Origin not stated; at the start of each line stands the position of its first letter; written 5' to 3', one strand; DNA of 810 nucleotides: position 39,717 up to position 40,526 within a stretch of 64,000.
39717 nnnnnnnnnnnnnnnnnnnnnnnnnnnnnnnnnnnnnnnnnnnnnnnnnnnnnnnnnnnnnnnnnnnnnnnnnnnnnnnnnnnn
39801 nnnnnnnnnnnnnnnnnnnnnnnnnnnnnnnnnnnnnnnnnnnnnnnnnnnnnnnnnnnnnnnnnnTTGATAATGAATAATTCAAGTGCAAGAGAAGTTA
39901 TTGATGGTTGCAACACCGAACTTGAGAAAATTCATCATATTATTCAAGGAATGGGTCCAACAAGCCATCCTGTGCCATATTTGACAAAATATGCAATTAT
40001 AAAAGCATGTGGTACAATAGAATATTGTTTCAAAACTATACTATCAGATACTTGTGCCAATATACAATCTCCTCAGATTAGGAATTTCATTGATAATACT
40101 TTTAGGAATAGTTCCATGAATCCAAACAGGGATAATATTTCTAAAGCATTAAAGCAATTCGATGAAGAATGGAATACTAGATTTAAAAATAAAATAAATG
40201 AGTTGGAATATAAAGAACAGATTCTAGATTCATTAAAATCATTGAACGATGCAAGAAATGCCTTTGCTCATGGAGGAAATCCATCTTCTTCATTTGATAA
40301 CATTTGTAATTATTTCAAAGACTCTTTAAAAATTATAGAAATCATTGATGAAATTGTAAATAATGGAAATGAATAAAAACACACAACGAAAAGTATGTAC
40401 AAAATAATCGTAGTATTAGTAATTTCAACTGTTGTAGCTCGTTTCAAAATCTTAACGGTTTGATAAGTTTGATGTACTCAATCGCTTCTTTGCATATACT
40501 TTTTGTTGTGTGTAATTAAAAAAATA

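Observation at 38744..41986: AT-rich three-gene nuclease island: DUF262 protein, overlapping HEPN protein, and a DUF4365 fusion (candidate defence system)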

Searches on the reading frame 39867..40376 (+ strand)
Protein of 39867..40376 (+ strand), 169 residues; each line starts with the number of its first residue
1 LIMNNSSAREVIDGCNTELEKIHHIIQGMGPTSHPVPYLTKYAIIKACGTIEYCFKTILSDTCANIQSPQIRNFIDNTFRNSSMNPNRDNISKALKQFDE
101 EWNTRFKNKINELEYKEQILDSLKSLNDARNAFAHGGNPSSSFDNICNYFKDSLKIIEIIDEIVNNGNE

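Call 3: search_protein_families(library=pfam, proteins=[window:39867-40376:+], max_evalue=1)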
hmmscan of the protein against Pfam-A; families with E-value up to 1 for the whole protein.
window:39867-40376:+ (169 aa): 9 families
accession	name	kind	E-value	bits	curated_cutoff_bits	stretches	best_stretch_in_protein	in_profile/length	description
PF18735.6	HEPN_RiboL-PSP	-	1.5e-21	77.6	28.4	1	17-166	8-191/191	RiboL-PSP-HEPN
PF13618.11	Gluconate_2-dh3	-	0.00061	20.6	23.4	1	70-131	27-87/135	Gluconate 2-dehydrogenase subunit 3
PF18731.6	HEPN_Swt1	-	0.0015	19.3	27.5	1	81-138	42-94/115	Swt1-like HEPN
PF18730.6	HEPN_Cthe2314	-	0.0018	18.8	27.1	1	72-145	65-132/174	Cthe_2314-like HEPN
PF13643.11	DUF4145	-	0.002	18.6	23.1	1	73-139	5-74/88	Domain of unknown function (DUF4145)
PF18739.6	HEPN_Apea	-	0.0049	17.7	24.4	1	94-142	56-107/136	Apea-like HEPN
PF07751.16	Abi_2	-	0.0066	17.2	25.6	1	90-137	137-180/184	Abi-like protein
PF11388.13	DotA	-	0.051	14.2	25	0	126-167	14-55/105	Phagosome trafficking protein DotA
PF19034.5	RnlA-toxin_DBD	-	0.091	13.6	27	0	47-79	51-82/125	RNase LS, bacterial toxin DBD domain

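Call 4: search_protein_families(library=padloc, proteins=[window:39867-40376:+], max_evalue=1)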
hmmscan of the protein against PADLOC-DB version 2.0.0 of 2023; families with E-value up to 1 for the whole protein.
window:39867-40376:+ (169 aa): 8 families
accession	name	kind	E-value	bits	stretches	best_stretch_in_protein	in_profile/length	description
PDLC04028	PD-T4-2_B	-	7.1e-07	27.4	1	37-163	28-159/168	-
PDLC01824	CARF2--CARF_HEPN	-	4.5e-06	24.4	1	41-155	256-367/376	-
PDLC01621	Csx1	-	0.00085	17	1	44-137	241-339/340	CAS-III; associated_signaling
PDLC01141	Unk_02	-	0.0021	15.7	1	51-159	130-231/283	Unknown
PDLC04029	PD-T4-2_B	-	0.0036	15.2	1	35-93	28-86/174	-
PDLC01687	Csx1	-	0.0046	15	1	70-144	66-133/152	Csx1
PDLC01825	CARF2--CARF_HEPN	-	0.015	12.3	1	92-163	329-376/382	-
PDLC03820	RTasHEPN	-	0.027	12.6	1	91-136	42-90/148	DRT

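Call 5: search_protein_families(library=ncbifam, proteins=[window:39867-40376:+], max_evalue=1)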
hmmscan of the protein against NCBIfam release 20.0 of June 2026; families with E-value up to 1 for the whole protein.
window:39867-40376:+ (169 aa): 1 family
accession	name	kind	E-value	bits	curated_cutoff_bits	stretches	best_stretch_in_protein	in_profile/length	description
NF008368.0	PRK11166.1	equivalog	0.14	11.9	257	1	85-131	79-125/217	protein phosphatase CheZ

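Call 45: find_homologous_proteins(query=window:39873-40376:+)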
Query window:39873-40376:+ (167 aa): 297 proteins with E <= 0.001 among 397 candidates; the best 120 are listed.
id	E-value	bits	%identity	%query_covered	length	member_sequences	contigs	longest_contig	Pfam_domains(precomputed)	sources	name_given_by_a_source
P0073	9.9e-96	336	88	100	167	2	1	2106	PF18735.7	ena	-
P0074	2.6e-84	299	80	98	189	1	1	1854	PF18735.7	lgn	-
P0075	4.1e-80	285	75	98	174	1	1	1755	PF18735.7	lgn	-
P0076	2.3e-77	276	75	97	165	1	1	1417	PF18735.7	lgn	-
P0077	3.7e-77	276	77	96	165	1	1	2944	PF18735.7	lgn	-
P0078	8.3e-67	242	67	97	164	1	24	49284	PF18735.7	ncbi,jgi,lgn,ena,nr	ncbi:MAG: HEPN domain-containing protein [Tenuifilaceae bacterium]|nr:HEPN domain-containing protein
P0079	7.1e-66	239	66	90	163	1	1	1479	PF18735.7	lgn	-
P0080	1.1e-65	238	66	90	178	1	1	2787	PF18735.7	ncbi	-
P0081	2.1e-65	237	65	97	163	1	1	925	PF18735.7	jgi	jgi:hypothetical protein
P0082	3.0e-65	237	67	97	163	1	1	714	PF18735.7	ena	-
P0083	3.5e-65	237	66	89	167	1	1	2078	PF18735.7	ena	-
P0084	3.8e-64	233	65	97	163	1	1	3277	PF18735.7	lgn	-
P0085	3.9e-63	230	65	89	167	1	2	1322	PF18735.7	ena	-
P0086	1.3e-62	228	65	90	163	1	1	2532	PF18735.7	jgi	-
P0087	1.6e-62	228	66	89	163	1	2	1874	PF18731.7,PF18735.7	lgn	-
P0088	3.0e-61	224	62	97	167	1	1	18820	PF18735.7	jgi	jgi:hypothetical protein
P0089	5.0e-61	223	64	90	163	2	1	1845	PF18735.7,PF18730.7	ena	-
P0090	6.2e-61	223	61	97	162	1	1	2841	PF18735.7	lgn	-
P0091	8.8e-61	222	63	90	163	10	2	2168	PF18735.7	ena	-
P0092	2.6e-59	218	60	98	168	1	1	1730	PF18735.7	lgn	-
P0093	2.2e-58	215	61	97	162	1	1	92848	PF18735.7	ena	-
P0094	2.8e-58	214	60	97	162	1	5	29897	PF18735.7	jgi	jgi:hypothetical protein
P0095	2.9e-58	214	62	97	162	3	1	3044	PF18735.7,PF18737.7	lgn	-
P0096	8.1e-58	213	59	98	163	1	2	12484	PF18735.7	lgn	-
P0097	2.2e-57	211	60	98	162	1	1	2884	PF18735.7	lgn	-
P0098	3.0e-57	211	60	97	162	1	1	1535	PF18735.7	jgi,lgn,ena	-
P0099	4.3e-57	210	58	97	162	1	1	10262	PF18735.7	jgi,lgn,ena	-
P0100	1.1e-56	209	58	98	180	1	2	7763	PF18735.7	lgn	-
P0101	1.1e-56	209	55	98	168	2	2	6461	PF18735.7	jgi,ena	jgi:hypothetical protein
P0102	1.2e-56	209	60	97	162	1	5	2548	PF18735.7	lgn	-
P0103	1.3e-56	209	58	98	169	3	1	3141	PF18735.7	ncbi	-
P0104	3.5e-56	207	62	97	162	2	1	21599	PF18735.7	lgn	-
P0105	9.6e-56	206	60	97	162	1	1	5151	PF18735.7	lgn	-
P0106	2.2e-55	205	57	100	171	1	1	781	PF18735.7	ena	-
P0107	8.6e-55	203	59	97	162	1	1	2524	PF18735.7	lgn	-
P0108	1.1e-54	203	57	97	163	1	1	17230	PF18735.7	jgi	jgi:hypothetical protein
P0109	1.1e-54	202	56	100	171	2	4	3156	PF18735.7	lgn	-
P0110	3.3e-54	201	56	98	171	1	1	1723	PF18735.7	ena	-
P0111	5.6e-54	200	57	93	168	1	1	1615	PF18735.7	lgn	-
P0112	6.4e-54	200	56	98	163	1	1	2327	PF18735.7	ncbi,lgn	-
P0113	6.8e-54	200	55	98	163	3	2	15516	PF18735.7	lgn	-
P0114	1.1e-53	199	58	97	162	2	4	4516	PF18735.7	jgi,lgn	jgi:hypothetical protein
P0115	1.6e-53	199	55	98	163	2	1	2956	PF18735.7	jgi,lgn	jgi:hypothetical protein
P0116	2.1e-53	198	55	98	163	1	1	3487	PF18735.7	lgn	-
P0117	3.3e-53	198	54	100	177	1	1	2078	PF18735.7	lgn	-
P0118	3.8e-53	198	56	98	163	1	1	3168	PF18735.7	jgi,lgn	jgi:hypothetical protein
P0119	7.5e-53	197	55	98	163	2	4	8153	PF18735.7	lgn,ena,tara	tara:strand:- start:345 stop:836 length:492 start_codon:yes stop_codon:yes gene_type:complete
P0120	7.7e-53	197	57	97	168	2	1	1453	PF18735.7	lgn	-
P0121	7.9e-53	196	54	98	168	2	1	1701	PF18735.7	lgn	-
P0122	1.2e-52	196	55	98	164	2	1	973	PF18735.7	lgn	-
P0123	1.6e-52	195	55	98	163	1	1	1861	PF18735.7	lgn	-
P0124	1.8e-52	195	55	96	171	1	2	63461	PF18735.7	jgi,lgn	-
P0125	2.0e-52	195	55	98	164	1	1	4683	PF18735.7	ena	-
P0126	2.2e-52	195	58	96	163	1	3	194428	PF18735.7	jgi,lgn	jgi:hypothetical protein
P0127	2.9e-52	195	57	98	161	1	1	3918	PF18731.7,PF18735.7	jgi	jgi:RiboL-PSP-HEPN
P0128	2.9e-52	195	54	98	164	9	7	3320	PF18735.7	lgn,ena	-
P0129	3.2e-52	195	56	96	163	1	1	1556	PF18735.7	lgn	-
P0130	3.3e-52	194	55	98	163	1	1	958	PF18735.7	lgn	-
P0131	5.6e-52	194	56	97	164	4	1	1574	PF18735.7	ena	-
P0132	8.0e-52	193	54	98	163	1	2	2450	PF18735.7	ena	-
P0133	1.0e-51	193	52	98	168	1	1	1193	PF18735.7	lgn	-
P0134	1.1e-51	193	56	97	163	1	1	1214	PF18735.7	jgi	-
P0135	1.2e-51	193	59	97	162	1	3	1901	PF18735.7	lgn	-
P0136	1.2e-51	193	57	97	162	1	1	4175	PF18735.7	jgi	jgi:hypothetical protein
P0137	1.4e-51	192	57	98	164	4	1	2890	PF18735.7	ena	-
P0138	1.5e-51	192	56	98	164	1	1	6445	PF18735.7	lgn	-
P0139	1.8e-51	192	57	97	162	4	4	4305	PF18735.7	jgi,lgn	jgi:hypothetical protein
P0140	1.9e-51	192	55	97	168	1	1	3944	PF18735.7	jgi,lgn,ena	-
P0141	3.2e-51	191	56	97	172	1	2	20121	PF18735.7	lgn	-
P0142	4.0e-51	191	55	97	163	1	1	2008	PF18735.7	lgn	-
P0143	4.1e-51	191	56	95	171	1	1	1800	PF18735.7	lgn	-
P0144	5.2e-51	191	56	96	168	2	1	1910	PF18735.7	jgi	-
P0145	5.9e-51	190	57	95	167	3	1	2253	PF18735.7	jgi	jgi:RiboL-PSP-HEPN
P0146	6.6e-51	190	56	97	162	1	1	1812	PF18735.7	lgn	-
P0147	7.5e-51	190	52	97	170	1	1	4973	PF18735.7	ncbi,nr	ncbi:MAG: hypothetical protein H7Y42_10635 [Chitinophagaceae bacterium]|nr:hypothetical protein [Chi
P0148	7.6e-51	190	54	98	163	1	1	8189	PF18735.7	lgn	-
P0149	9.1e-51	190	57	98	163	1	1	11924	PF18735.7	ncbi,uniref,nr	ncbi:hypothetical protein F7647_10635 [Tenacibaculum piscium]|uniref:HEPN domain-containing protein 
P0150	1.5e-50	189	56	95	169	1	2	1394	PF18735.7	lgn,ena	-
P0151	1.5e-50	189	57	98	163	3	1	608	PF18735.7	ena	-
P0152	2.1e-50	189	54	98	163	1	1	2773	PF18735.7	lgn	-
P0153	2.2e-50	189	56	97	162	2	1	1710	PF18735.7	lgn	-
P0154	3.7e-50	188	55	97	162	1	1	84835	PF18735.7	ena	-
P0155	5.6e-50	187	55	97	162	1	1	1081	PF18735.7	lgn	-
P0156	8.2e-50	187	54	97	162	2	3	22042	PF18735.7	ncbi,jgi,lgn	jgi:hypothetical protein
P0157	8.9e-50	187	56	97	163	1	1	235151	PF18735.7,PF18737.7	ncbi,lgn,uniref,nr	ncbi:HEPN domain-containing protein [Pedobacter miscanthi]|uniref:RiboL-PSP-HEPN domain-containing p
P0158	9.4e-50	186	54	98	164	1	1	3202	PF18735.7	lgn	-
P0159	1.1e-49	186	57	91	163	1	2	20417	PF18735.7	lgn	-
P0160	1.4e-49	186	51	98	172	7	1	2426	PF18735.7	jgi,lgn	jgi:hypothetical protein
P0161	1.8e-49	186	52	98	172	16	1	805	PF18735.7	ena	-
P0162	1.9e-49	186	56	95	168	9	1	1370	PF18735.7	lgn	-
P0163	4.3e-49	184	51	97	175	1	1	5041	PF18735.7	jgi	jgi:HEPN superfamily RiboL-PSP-like protein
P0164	5.6e-49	184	57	97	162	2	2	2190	PF18735.7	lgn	-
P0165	1.0e-48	183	53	95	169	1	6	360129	PF18735.7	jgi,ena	jgi:hypothetical protein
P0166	1.4e-48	183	54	98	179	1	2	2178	PF18735.7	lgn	-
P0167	1.5e-48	183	57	94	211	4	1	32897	PF18735.7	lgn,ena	-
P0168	2.0e-48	182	52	97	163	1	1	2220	PF18735.7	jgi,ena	-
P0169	3.3e-48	181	53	97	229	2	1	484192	PF18735.7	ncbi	ncbi:HEPN domain-containing protein [Rahnella aceris]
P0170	3.4e-48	181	54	97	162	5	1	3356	PF18735.7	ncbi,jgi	jgi:hypothetical protein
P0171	4.2e-48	181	54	95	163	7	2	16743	PF18735.7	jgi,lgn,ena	jgi:hypothetical protein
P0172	4.7e-48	181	54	97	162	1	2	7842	PF18735.7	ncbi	-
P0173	5.2e-48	181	51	98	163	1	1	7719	PF18735.7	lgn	-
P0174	5.6e-48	181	55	97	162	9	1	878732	PF18735.7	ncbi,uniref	ncbi:HEPN domain-containing protein [Polaribacter gochangensis]|uniref:HEPN domain-containing protei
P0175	9.9e-48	180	53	97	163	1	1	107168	PF18735.7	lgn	-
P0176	1.1e-47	180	55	97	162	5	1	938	PF18735.7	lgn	-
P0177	1.5e-47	179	52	97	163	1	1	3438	PF18735.7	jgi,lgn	jgi:hypothetical protein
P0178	2.2e-47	179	56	94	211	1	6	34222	PF18735.7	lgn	-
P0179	2.6e-47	179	52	97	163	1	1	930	PF18735.7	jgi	-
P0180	3.0e-47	178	57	97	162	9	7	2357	PF18735.7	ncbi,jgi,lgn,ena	jgi:hypothetical protein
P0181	3.1e-47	178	54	97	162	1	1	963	PF18735.7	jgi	jgi:hypothetical protein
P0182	3.4e-47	178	51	98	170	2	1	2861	PF18735.7,PF18739.7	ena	-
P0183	4.1e-47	178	54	97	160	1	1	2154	PF18735.7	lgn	-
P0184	5.2e-47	178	53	97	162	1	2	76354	PF18735.7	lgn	-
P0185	8.1e-47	177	56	94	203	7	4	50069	PF18735.7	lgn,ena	-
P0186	1.0e-46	177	51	97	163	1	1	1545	PF18735.7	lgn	-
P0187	1.2e-46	176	51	97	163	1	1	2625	PF18735.7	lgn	-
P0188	1.9e-46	176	55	97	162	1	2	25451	PF18735.7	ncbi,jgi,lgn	jgi:hypothetical protein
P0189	2.6e-46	175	51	97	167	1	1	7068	PF18735.7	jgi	jgi:hypothetical protein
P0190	3.9e-46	175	52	97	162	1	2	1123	PF18735.7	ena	-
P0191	5.9e-46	174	49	97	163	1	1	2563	PF18735.7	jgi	jgi:hypothetical protein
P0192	8.1e-46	174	52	97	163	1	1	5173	PF18735.7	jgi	jgi:hypothetical protein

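Call 114: predict_structure(alignment_id=A4)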
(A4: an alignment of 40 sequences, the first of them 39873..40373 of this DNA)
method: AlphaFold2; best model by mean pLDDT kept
length: 167 residues; sequences in the alignment: 40
mean_pLDDT: 93.1   pTM: 0.88
mean pLDDT of the five models: 93.1, 92.8, 91.4, 90.6, 90.5
residues with pLDDT >= 90: 134; 70-90: 30; 50-70: 1; < 50: 2
segments of 3 or more residues with pLDDT < 50: none
pLDDT, mean of each block of 10 residues (from residue 1): 93 98 95 96 98 94 83 89 94 94 96 96 96 90 98 97 67
secondary structure, 60 per line:
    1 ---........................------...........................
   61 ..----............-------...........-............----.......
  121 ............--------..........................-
elements in order: H4-27 H34-62 H67-78 H86-96 H98-109 H114-132 H141-166

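Call 117: fold_search(model_id=the predicted structure, library=pdb)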
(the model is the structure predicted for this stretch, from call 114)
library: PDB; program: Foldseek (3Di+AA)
matches with E <= 10: 179; with E <= 0.001: 0
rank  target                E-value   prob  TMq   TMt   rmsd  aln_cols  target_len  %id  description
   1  2hsb                  6.0e-01  0.91  0.47  0.58   5.0       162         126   14  Crystal structure of a hepn domain containing protein (af_0298) from archaeoglobus fulgidus at 1.95 A resolution (released 2006-08-15)
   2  6wvt_K                8.0e-01  0.63  0.36  0.36   7.6       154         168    9  Structural basis of alphaE-catenin - F-actin catch bond behavior (released 2020-10-07)
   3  8tn1_A                8.0e-01  0.47  0.36  0.40   8.9       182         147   14  De novo designed protein binds poly ADP ribose polymerase inhibitors (PARPi) - apo (released 2024-04-24)
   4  3gei_C                9.8e-01  0.09  0.18  0.11  17.8       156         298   14  Crystal structure of MnmE from Chlorobium tepidum in complex with GCP (released 2009-10-27)
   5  9bqw_A                1.1e+00  0.25  0.29  0.35  15.1       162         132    9  Fab F945-DbpA complex (released 2025-08-06)
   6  8dt0_A                1.2e+00  0.38  0.32  0.36   8.7       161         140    9  Scaffolding protein functional sites using deep learning (released 2022-08-10)
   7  3cax                  1.2e+00  0.18  0.27  0.15  15.6       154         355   12  Crystal structure of uncharacterized protein PF0695 (released 2008-03-18)
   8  5fgl_D                1.2e+00  0.13  0.23  0.20  13.6       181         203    9  Co-crystal Structure of NicR2_Hsp (released 2016-12-21)
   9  6y07_MODEL_1_A        1.3e+00  0.13  0.23  0.25  17.4       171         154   15  Designing a Granulopoietic Protein by Topological Rescaffolding 1: Sohair (released 2020-03-18)
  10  6egc                  1.4e+00  0.25  0.33  0.35   7.9       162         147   10  Single-chain version of 2L4HC2_23 (PDB 5J0K) (released 2019-05-29)
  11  7jh6_A                1.4e+00  0.15  0.27  0.26  10.4       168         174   12  De novo designed two-domain di-Zn(II) and porphyrin-binding protein (released 2020-12-09)
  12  7rpr_A                1.4e+00  0.10  0.20  0.22  15.1       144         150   12  Borrelia miyamotoi FbpA complement inhibitory domain (released 2022-04-27)
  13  4tql_A                1.5e+00  0.18  0.30  0.22  29.2       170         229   15  Computationally designed three helix bundle (released 2014-10-15)
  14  8i9t_CH               1.5e+00  0.08  0.19  0.09  12.4       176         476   12  Cryo-EM structure of a Chaetomium thermophilum pre-60S ribosomal subunit - State Dbp10-1 (released 2023-05-17)
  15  8dt0_B                1.6e+00  0.33  0.32  0.36   8.6       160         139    8  Scaffolding protein functional sites using deep learning (released 2022-08-10)
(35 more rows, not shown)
